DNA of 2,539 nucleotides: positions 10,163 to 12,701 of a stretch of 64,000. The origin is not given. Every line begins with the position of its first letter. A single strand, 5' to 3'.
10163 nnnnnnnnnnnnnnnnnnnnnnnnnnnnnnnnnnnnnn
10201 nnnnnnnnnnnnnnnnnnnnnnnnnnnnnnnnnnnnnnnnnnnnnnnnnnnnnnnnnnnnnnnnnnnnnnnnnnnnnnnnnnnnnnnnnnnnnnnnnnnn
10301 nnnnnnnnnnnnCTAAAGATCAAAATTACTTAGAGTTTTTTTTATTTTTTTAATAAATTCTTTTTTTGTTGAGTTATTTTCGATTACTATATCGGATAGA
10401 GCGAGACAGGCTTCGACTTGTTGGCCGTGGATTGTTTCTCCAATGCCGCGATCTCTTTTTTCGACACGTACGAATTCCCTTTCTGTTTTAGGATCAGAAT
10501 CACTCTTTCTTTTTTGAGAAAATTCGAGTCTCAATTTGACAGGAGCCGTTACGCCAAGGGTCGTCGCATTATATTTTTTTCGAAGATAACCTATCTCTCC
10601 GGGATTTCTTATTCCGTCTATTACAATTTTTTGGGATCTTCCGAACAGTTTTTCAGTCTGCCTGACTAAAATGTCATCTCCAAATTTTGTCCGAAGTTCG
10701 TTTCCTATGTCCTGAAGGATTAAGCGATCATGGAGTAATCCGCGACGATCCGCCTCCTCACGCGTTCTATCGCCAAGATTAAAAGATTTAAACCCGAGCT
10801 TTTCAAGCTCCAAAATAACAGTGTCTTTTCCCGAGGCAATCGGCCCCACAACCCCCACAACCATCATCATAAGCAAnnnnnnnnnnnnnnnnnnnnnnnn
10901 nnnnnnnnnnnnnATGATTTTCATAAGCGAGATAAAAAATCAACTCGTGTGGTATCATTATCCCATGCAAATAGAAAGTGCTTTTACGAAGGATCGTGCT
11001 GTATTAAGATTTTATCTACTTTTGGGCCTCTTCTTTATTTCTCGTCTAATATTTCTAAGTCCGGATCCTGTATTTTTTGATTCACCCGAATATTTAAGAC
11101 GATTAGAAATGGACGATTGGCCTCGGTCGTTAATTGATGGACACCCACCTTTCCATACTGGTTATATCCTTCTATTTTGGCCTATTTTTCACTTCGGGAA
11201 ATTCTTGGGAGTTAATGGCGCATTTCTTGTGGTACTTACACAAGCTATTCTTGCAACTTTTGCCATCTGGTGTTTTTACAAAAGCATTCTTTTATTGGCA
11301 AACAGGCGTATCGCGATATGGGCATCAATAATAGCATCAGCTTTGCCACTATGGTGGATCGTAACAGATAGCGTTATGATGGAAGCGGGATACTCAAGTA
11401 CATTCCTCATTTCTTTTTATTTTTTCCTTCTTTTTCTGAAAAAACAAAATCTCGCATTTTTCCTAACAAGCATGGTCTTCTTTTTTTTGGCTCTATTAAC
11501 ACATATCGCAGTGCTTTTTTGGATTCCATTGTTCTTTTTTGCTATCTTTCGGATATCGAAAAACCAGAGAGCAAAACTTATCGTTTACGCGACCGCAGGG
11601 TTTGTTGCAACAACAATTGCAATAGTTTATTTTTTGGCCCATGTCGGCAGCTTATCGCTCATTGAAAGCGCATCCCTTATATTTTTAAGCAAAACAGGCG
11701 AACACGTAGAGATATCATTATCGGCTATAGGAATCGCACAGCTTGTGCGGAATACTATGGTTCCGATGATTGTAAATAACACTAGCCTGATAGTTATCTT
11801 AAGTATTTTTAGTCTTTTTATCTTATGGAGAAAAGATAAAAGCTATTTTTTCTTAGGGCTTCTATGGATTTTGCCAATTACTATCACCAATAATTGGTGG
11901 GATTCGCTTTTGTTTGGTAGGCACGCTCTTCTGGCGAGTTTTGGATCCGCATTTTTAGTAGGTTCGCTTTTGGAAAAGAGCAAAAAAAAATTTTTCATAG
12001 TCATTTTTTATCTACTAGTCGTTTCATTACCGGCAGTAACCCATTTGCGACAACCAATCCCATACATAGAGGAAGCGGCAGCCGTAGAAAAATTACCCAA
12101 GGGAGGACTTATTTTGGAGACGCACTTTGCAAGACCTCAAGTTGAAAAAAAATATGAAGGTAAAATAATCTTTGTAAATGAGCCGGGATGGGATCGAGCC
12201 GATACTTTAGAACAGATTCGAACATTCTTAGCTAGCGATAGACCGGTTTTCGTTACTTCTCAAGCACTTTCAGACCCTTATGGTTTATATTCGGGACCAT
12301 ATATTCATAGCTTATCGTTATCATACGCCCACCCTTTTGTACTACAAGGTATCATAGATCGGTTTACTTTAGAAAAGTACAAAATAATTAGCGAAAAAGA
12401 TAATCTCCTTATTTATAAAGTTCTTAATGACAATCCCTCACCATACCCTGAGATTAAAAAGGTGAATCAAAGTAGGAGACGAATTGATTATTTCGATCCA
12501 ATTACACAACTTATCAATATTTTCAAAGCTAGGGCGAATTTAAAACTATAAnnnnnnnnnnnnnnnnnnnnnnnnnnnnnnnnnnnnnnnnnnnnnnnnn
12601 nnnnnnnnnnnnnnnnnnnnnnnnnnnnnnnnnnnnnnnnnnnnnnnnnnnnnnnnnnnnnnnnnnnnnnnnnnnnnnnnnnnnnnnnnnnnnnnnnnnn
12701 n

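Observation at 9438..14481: tRNA-bounded roughly 5-kb segment with duplicated P-loop kinase genes, a GT-C glycosyltransferase gene, a Kelch beta-propeller gene and a kinase gene remnant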

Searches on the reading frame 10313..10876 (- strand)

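Call 9: search_protein_families(library=pfam, proteins=[window:10313-10876:-], max_evalue=0.01)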
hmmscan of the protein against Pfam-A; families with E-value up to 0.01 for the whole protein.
window:10313-10876:- (187 aa): 2 families
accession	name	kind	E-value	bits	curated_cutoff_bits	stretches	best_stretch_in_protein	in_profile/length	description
PF13207.12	AAA_17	-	3.1e-06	28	27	1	10-90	1-80/136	AAA domain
PF13238.12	AAA_18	-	4.7e-05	24.3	29.4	1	7-123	1-111/128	AAA domain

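Call 46: search_protein_families(library=ncbifam, proteins=[window:10313-10876:-], max_evalue=1)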
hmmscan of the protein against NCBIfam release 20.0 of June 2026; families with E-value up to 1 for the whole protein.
window:10313-10876:- (187 aa): 5 families
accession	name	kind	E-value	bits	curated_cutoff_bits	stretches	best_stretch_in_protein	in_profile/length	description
NF006226.0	PRK08356.1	equivalog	7.6e-16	58.4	189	2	54-184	67-192/195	hypothetical protein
NF041025.1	antiphage_deaminase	equivalog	2.9e-14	52.8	400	1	31-182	64-206/437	anti-phage dCTP deaminase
TIGR00152.1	TIGR00152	equivalog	4.3e-05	23.4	65.55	1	6-33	1-29/188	dephospho-CoA kinase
TIGR02173.1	cyt_kin_arch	equivalog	0.00038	20.5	102.1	1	5-182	1-168/169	(d)CMP kinase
NF005304.0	PRK06835.1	equivalog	0.014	14.5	215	0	120-184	14-76/330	ATP-binding protein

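Call 81: search_protein_families(library=padloc, proteins=[window:10313-10876:-], max_evalue=0.01)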
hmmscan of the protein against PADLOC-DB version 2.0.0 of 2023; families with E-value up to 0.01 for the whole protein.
window:10313-10876:- (187 aa): 1 family
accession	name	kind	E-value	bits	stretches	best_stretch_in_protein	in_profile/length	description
PDLC02373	dCTPase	-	4.6e-23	80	1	5-180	155-324/630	-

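Call 82: search_protein_families(library=phrogs, proteins=[window:10313-10876:-], max_evalue=0.001)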
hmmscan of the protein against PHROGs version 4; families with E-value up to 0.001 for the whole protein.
window:10313-10876:- (187 aa): 3 families
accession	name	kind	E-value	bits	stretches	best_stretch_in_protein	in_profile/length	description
phrog_139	-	other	6.4e-15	56.4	1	1-184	80-262/342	deoxynucleoside monophosphate kinase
phrog_10255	-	other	7.6e-07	30.1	1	4-179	1-187/230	kinase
phrog_8118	-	unknown function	2.7e-05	24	1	82-174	234-325/577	-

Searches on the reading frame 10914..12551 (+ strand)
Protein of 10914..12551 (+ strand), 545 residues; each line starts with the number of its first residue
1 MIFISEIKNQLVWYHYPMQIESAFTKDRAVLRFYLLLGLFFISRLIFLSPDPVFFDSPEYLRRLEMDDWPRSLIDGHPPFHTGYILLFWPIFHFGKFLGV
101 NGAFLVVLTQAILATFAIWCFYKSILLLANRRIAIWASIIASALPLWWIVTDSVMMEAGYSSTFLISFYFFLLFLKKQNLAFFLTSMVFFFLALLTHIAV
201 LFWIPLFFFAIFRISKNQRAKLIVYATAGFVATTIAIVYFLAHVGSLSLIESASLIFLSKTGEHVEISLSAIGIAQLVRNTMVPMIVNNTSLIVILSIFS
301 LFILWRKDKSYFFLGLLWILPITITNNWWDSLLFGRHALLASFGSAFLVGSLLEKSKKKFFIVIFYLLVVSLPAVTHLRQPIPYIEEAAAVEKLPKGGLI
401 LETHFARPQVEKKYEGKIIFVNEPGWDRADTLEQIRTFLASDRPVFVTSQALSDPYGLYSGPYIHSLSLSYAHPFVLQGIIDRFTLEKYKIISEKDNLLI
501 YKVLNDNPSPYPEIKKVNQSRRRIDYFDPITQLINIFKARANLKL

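Call 9: search_protein_families(library=pfam, proteins=[window:10914-12551:+], max_evalue=0.01)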
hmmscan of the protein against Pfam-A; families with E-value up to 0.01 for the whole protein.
window:10914-12551:+ (545 aa): 1 family
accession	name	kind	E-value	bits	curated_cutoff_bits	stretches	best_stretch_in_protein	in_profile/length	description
PF13231.12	PMT_2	-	0.0012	19.5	26.1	1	88-235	7-153/160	Dolichyl-phosphate-mannose-protein mannosyltransferase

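Call 19: find_homologous_proteins(query=window:10914-12551:+)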
Query window:10914-12551:+ (545 aa): 81 proteins with E <= 0.001 among 8000 candidates.
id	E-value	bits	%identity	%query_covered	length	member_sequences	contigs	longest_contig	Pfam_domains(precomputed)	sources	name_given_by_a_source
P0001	0.0e+0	1204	100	100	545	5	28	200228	-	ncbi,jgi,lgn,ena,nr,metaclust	ncbi:MAG: hypothetical protein A3C30_02005 [Candidatus Levybacteria bacterium RIFCSPHIGHO2_02_FULL_4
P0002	1.3e-237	808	70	90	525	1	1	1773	-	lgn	-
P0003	1.2e-147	511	49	92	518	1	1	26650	PF13231.13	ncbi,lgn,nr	ncbi:MAG: glycosyltransferase family 39 protein [Candidatus Levybacteria bacterium]|nr:glycosyltrans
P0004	1.9e-146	507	47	89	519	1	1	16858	PF13231.13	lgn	-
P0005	9.6e-145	501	47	89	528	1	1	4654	PF13231.13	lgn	-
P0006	1.8e-141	491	47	91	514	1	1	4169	PF13231.13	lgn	-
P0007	9.9e-141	488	45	92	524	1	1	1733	-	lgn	-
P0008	4.8e-137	476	44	94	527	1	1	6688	PF13231.13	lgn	-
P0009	9.2e-135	469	45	91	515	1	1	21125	PF13231.13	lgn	-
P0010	2.2e-133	464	43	91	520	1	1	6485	PF13231.13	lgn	-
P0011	2.5e-132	460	42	92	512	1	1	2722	PF13231.13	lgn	-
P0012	7.8e-131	456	42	92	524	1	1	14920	PF13231.13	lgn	-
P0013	2.1e-130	454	44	92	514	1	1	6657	PF13231.13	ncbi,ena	-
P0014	2.7e-130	454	45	90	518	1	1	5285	PF13231.13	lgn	-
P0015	2.7e-130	454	46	91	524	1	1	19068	-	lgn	-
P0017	4.9e-128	446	44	90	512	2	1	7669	PF13231.13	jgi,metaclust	metaclust:\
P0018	1.1e-127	445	43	92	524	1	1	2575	PF13231.13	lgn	-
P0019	1.5e-127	445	42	92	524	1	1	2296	PF13231.13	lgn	-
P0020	4.7e-127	443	42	90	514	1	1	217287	PF13231.13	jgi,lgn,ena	-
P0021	6.1e-127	443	43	92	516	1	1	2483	PF13231.13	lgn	-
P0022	1.3e-126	442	42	88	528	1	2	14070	PF13231.13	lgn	-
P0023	2.6e-126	441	44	93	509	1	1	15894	PF13231.13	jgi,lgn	jgi:hypothetical protein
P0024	4.9e-126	440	43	90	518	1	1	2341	PF13231.13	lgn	-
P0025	6.2e-126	439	43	92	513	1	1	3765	PF13231.13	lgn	-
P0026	2.1e-125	438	43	89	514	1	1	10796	PF13231.13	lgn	-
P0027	2.2e-125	438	44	94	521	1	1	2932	PF13231.13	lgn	-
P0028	3.2e-125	437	42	93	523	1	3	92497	PF13231.13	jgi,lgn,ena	-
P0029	3.8e-125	437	43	90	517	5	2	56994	PF13231.13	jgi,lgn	-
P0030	8.2e-125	436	42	94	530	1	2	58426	PF13231.13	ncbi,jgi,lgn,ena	-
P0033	2.9e-124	434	43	92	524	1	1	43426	PF13231.13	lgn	-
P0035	4.5e-123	430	42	88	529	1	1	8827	PF13231.13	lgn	-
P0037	7.1e-123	429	41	92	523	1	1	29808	PF13231.13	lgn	-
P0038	3.0e-122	427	42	91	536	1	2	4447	PF13231.13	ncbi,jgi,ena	-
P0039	2.8e-121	424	42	93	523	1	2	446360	PF13231.13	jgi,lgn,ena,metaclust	metaclust:\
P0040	1.1e-120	422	41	92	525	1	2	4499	PF03901.24,PF13231.13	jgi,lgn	jgi:hypothetical protein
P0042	1.5e-120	422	42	92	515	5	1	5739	PF13231.13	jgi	-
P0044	7.4e-120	419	41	93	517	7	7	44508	PF13231.13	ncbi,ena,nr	ncbi:MAG: hypothetical protein COX78_01815 [Candidatus Levybacteria bacterium CG_4_10_14_0_2_um_filt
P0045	1.9e-119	418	41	94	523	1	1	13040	PF13231.13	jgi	jgi:hypothetical protein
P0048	4.3e-118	414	42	90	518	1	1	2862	PF13231.13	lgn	-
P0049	9.0e-118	412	41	92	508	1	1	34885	PF13231.13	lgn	-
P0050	5.3e-117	410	41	89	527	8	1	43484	PF14897.13,PF13231.13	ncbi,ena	-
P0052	3.6e-116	407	40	93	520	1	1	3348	PF13231.13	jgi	jgi:hypothetical protein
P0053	8.4e-116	406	40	92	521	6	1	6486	PF13231.13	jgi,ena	-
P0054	1.3e-115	405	41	91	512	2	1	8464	PF13231.13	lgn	-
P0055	2.2e-115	405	40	91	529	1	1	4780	PF13231.13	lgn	-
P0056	3.5e-115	404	42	89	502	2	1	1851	PF13231.13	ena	-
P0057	1.2e-114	402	41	91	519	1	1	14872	PF13231.13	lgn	-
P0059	1.8e-113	398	39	95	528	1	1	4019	PF13231.13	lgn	-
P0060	2.4e-113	398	41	90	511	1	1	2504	PF13231.13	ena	-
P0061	4.6e-113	397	38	89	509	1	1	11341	PF13231.13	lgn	-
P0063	2.8e-112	394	38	94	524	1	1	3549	PF13231.13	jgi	jgi:hypothetical protein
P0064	4.0e-103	364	42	83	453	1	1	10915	PF13231.13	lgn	-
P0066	1.8e-99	352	41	81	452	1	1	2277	PF13231.13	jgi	jgi:hypothetical protein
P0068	3.6e-89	318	37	90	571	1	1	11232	PF13231.13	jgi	jgi:hypothetical protein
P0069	1.1e-87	313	37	91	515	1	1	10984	PF13231.13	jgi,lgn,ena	-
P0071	4.4e-86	308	38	90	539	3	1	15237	PF13231.13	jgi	jgi:hypothetical protein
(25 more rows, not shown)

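Call 21: find_encoding_contigs(protein=P0003, flank=8000, max_places=2)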
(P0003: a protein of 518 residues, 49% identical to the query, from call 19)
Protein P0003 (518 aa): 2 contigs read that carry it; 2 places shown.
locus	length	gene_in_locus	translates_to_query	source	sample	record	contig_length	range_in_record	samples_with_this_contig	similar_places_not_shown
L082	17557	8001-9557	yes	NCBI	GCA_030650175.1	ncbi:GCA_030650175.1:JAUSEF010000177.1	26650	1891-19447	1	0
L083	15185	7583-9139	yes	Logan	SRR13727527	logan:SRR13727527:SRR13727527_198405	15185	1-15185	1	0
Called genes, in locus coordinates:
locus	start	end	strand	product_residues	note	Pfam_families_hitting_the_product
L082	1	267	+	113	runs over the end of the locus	PF18924:DUF5674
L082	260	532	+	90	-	-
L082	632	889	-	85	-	-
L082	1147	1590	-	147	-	-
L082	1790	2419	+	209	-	-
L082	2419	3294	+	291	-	-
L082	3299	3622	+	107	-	-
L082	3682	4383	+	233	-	PF07691:PA14, PF10528:GLEYA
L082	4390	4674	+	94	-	-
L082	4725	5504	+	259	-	PF00413:Peptidase_M10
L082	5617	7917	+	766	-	PF07705:CARDB, PF00754:F5_F8_type_C, PF22633:F5_F8_type_C_2, PF17957:Big_7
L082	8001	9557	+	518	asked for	PF13231:PMT_2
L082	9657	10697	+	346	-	PF13426:PAS_9, PF00512:HisKA, PF02518:HATPase_c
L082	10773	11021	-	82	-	PF04226:Transgly_assoc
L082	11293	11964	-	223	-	PF00072:Response_reg, PF00486:Trans_reg_C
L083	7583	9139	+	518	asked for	PF13231:PMT_2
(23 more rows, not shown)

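Call 22: find_encoding_contigs(protein=P0004, flank=8000, max_places=2)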
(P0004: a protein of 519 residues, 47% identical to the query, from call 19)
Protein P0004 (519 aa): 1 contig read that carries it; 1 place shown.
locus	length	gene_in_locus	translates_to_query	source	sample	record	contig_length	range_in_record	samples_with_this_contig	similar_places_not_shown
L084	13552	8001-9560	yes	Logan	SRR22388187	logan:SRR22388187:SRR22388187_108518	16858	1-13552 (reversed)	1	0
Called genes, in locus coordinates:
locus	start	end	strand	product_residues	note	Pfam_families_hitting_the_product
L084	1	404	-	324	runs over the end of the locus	PF02729:OTCace_N, PF00185:OTCace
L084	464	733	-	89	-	PF00355:Rieske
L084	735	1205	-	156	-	-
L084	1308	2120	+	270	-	-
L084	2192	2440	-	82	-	PF14242:DUF4342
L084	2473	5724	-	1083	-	PF25596:CPSase_L_D1, PF02222:ATP-grasp, PF02786:CPSase_L_D2, PF02787:CPSase_L_D3, PF25596:CPSase_L_D1, PF02222:ATP-grasp, PF02786:CPSase_L_D2, PF07478:Dala_Dala_lig_C, +6 more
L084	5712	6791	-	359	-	PF00988:CPSase_sm_chain, PF00117:GATase, PF07722:Peptidase_C26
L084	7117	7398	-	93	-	-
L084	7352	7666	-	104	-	-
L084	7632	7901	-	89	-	-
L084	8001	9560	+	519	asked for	PF13231:PMT_2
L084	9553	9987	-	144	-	PF00293:NUDIX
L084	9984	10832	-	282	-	PF00763:THF_DHG_CYH, PF02882:THF_DHG_CYH_C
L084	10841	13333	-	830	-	PF00521:DNA_topoisoIV, PF03989:DNA_gyraseA_C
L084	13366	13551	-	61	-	?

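Call 23: find_encoding_contigs(protein=P0009, flank=8000, max_places=2)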
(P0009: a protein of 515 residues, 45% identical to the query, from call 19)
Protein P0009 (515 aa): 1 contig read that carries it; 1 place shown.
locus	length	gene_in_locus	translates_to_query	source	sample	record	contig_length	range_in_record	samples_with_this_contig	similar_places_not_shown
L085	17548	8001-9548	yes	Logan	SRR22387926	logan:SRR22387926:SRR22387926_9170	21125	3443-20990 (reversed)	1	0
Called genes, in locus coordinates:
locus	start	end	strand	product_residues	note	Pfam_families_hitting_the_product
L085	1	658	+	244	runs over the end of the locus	PF19077:Big_13 (faint), PF09136:Glucodextran_B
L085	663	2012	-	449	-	PF04932:Wzy_C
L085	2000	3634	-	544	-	PF13231:PMT_2 (weak)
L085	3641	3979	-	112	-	-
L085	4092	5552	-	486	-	PF13231:PMT_2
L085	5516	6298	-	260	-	PF00535:Glycos_transf_2, PF10111:Glyco_tranf_2_2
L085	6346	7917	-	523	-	-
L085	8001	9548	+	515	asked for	PF13231:PMT_2 (weak)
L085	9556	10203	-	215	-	PF08241:Methyltransf_11, PF13649:Methyltransf_25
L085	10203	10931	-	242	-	PF00535:Glycos_transf_2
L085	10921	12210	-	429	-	PF01210:NAD_Gly3P_dh_N (faint), PF03446:NAD_binding_2 (faint), PF03721:UDPG_MGDP_dh_N, PF03807:F420_oxidored (faint), PF02558:ApbA (faint), PF00984:UDPG_MGDP_dh (weak), PF03720:UDPG_MGDP_dh_C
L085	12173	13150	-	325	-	PF01073:3Beta_HSD, PF01370:Epimerase, PF02719:Polysacc_synt_2 (weak), PF04321:RmlD_sub_bind, PF07993:NAD_binding_4 (weak), PF13460:NAD_binding_10, PF16363:GDP_Man_Dehyd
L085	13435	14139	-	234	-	PF13489:Methyltransf_23, PF13847:Methyltransf_31 (faint), PF08241:Methyltransf_11, PF08242:Methyltransf_12, PF13649:Methyltransf_25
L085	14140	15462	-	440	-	-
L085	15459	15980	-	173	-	-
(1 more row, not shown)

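Call 46: search_protein_families(library=ncbifam, proteins=[window:10914-12551:+], max_evalue=1)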
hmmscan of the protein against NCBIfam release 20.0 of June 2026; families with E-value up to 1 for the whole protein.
window:10914-12551:+ (545 aa): 0 families

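Call 81: search_protein_families(library=padloc, proteins=[window:10914-12551:+], max_evalue=0.01)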
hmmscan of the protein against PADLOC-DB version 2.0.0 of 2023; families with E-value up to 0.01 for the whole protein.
window:10914-12551:+ (545 aa): 0 families

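Call 82: search_protein_families(library=phrogs, proteins=[window:10914-12551:+], max_evalue=0.001)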
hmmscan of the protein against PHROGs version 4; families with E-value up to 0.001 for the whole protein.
window:10914-12551:+ (545 aa): 0 families
